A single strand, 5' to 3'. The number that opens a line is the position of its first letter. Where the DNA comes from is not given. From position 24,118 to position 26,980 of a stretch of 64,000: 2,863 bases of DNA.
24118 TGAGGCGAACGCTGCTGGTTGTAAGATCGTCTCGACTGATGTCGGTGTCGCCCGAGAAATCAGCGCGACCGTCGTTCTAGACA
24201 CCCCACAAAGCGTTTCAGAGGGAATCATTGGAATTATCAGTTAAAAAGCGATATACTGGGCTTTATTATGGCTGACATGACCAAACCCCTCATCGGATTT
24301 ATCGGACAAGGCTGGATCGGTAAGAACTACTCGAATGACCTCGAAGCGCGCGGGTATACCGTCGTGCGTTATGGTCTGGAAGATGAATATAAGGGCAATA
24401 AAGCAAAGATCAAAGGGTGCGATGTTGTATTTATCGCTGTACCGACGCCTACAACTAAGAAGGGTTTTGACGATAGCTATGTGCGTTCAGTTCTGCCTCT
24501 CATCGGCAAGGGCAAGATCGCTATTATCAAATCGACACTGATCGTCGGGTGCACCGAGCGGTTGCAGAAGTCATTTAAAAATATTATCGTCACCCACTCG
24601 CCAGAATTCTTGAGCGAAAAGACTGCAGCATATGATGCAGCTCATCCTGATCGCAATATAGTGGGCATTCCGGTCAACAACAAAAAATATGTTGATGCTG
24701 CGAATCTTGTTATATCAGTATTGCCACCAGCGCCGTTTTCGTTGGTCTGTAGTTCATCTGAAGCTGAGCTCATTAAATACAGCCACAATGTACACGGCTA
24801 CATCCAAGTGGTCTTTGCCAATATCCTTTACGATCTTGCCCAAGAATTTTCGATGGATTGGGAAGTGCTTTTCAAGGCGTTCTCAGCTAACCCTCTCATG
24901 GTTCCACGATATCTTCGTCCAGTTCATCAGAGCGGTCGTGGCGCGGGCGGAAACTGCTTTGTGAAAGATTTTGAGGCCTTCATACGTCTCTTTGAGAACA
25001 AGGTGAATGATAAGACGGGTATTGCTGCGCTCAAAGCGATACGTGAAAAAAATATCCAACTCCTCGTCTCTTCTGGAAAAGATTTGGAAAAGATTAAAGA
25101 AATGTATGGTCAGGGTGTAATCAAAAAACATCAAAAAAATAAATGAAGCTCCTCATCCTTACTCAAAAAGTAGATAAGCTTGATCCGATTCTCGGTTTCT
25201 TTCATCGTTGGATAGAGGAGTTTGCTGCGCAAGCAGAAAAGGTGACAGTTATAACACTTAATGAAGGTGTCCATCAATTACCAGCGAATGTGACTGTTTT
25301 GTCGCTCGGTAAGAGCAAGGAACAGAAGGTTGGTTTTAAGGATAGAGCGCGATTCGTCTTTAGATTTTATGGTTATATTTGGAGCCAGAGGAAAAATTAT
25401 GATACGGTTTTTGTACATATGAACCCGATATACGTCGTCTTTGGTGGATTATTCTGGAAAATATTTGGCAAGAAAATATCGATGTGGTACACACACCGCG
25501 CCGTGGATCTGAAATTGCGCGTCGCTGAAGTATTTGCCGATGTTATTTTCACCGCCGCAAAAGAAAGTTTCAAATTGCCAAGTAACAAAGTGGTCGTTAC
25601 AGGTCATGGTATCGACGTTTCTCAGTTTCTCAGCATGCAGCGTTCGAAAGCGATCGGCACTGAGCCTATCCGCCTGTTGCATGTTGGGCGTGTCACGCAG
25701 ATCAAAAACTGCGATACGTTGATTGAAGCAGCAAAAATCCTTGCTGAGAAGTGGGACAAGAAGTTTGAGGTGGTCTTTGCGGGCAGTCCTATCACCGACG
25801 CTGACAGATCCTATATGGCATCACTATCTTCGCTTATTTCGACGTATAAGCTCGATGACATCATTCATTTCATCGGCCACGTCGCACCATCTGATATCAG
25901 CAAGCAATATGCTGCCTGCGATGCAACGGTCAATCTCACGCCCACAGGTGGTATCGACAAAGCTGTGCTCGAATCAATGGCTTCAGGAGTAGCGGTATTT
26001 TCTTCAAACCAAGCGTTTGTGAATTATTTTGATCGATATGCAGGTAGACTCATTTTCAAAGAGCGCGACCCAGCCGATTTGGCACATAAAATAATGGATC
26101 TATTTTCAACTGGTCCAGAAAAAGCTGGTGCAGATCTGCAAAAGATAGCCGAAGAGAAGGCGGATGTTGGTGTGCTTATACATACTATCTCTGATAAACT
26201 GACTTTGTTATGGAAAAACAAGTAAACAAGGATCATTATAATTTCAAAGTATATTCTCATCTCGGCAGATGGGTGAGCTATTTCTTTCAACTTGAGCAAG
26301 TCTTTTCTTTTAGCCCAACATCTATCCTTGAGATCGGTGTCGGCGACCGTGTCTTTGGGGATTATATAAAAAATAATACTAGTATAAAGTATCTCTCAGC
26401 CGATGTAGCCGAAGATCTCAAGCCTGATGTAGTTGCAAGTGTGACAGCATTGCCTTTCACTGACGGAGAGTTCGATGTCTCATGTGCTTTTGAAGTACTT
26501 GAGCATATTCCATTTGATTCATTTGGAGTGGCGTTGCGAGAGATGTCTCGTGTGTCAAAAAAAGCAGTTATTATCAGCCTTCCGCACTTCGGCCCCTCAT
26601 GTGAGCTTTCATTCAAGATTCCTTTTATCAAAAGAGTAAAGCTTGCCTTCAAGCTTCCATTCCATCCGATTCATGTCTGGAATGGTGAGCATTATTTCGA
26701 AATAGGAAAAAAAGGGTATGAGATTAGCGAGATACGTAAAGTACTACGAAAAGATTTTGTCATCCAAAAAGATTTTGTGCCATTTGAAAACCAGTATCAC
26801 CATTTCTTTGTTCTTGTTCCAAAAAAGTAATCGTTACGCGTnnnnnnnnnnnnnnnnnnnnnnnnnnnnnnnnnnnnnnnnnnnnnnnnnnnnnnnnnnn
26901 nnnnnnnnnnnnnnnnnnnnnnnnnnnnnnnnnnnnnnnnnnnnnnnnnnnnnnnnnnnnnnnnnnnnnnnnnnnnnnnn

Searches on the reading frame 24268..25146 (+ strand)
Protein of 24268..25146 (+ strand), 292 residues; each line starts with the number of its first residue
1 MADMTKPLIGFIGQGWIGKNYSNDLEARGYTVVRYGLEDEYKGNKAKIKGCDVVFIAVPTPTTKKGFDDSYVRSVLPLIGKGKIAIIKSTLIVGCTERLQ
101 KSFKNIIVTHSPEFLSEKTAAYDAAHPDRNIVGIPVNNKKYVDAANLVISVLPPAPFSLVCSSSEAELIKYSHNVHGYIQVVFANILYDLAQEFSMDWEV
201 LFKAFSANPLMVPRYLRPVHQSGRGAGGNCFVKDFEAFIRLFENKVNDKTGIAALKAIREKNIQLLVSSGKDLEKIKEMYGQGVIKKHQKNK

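Call 18: search_protein_families(library=pfam, proteins=[window:24268-25146:+], max_evalue=0.001)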
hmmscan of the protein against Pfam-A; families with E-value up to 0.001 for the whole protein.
window:24268-25146:+ (292 aa): 4 families
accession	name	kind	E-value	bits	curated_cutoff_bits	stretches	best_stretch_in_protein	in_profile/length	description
PF03721.20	UDPG_MGDP_dh_N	-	1.4e-16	61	27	1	45-138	71-179/187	UDP-glucose/GDP-mannose dehydrogenase family, NAD binding domain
PF00984.24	UDPG_MGDP_dh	-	1.3e-11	44.9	25.4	1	165-260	2-90/94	UDP-glucose/GDP-mannose dehydrogenase family, central domain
PF03446.21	NAD_binding_2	-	0.00031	21.2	21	0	9-105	2-109/161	NAD binding domain of 6-phosphogluconate dehydrogenase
PF03807.23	F420_oxidored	-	0.00084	20.3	21.6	0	9-62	2-71/94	NADP oxidoreductase coenzyme F420-dependent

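Call 46: search_protein_families(library=ncbifam, proteins=[window:24268-25146:+], max_evalue=0.00001)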
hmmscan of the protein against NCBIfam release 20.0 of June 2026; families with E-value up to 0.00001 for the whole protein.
window:24268-25146:+ (292 aa): 6 families
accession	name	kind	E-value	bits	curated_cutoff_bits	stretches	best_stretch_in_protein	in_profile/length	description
TIGR03026.1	NDP-sugDHase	subfamily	1.3e-32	113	189.8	1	46-271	72-305/413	nucleotide sugar dehydrogenase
NF041297.1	UDPGDh_AglM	equivalog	1.6e-16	60.2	670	1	46-262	70-300/429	UDP-glucose 6-dehydrogenase AglM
NF047673.2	TeichurnBiosyTuaD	equivalog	2.7e-15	56.5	700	1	46-261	73-292/439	UDP-glucose 6-dehydrogenase TuaD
NF011631.0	PRK15057.1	equivalog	2.8e-15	56.3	757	1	48-244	71-267/388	UDP-glucose 6-dehydrogenase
NF008286.0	PRK11064.1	equivalog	1e-08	34.2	459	1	31-234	56-270/420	UDP-N-acetyl-D-mannosamine dehydrogenase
NF040825.1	UDPMaNacDH_Arch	equivalog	9.9e-08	31.2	750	1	44-238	69-266/418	UDP-N-acetyl-D-mannosamine dehydrogenase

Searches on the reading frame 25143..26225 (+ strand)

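Call 18: search_protein_families(library=pfam, proteins=[window:25143-26225:+], max_evalue=0.001)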
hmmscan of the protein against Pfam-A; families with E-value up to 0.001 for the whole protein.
window:25143-26225:+ (360 aa): 3 families
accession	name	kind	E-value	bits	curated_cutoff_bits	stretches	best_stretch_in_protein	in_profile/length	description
PF00534.26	Glycos_transf_1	-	9.6e-19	68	26.4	1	167-327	7-160/172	Glycosyl transferases group 1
PF13692.12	Glyco_trans_1_4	-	1.3e-17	64.9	27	1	177-321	3-140/142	Glycosyl transferases group 1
PF13524.12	Glyco_trans_1_2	-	0.0008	19.8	25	0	238-328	27-118/144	Glycosyl transferase-like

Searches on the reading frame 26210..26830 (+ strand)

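Call 18: search_protein_families(library=pfam, proteins=[window:26210-26830:+], max_evalue=0.001)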
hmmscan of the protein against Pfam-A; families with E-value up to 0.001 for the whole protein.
window:26210-26830:+ (206 aa): 3 families
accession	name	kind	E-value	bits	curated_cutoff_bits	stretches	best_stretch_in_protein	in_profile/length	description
PF08241.18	Methyltransf_11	-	8.5e-08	33.2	21.2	1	74-119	47-90/95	Methyltransferase domain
PF13649.12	Methyltransf_25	-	5.7e-05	24.2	27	1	74-118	51-95/97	Methyltransferase domain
PF13489.12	Methyltransf_23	-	0.00044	20.5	27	1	21-118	12-110/164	Methyltransferase domain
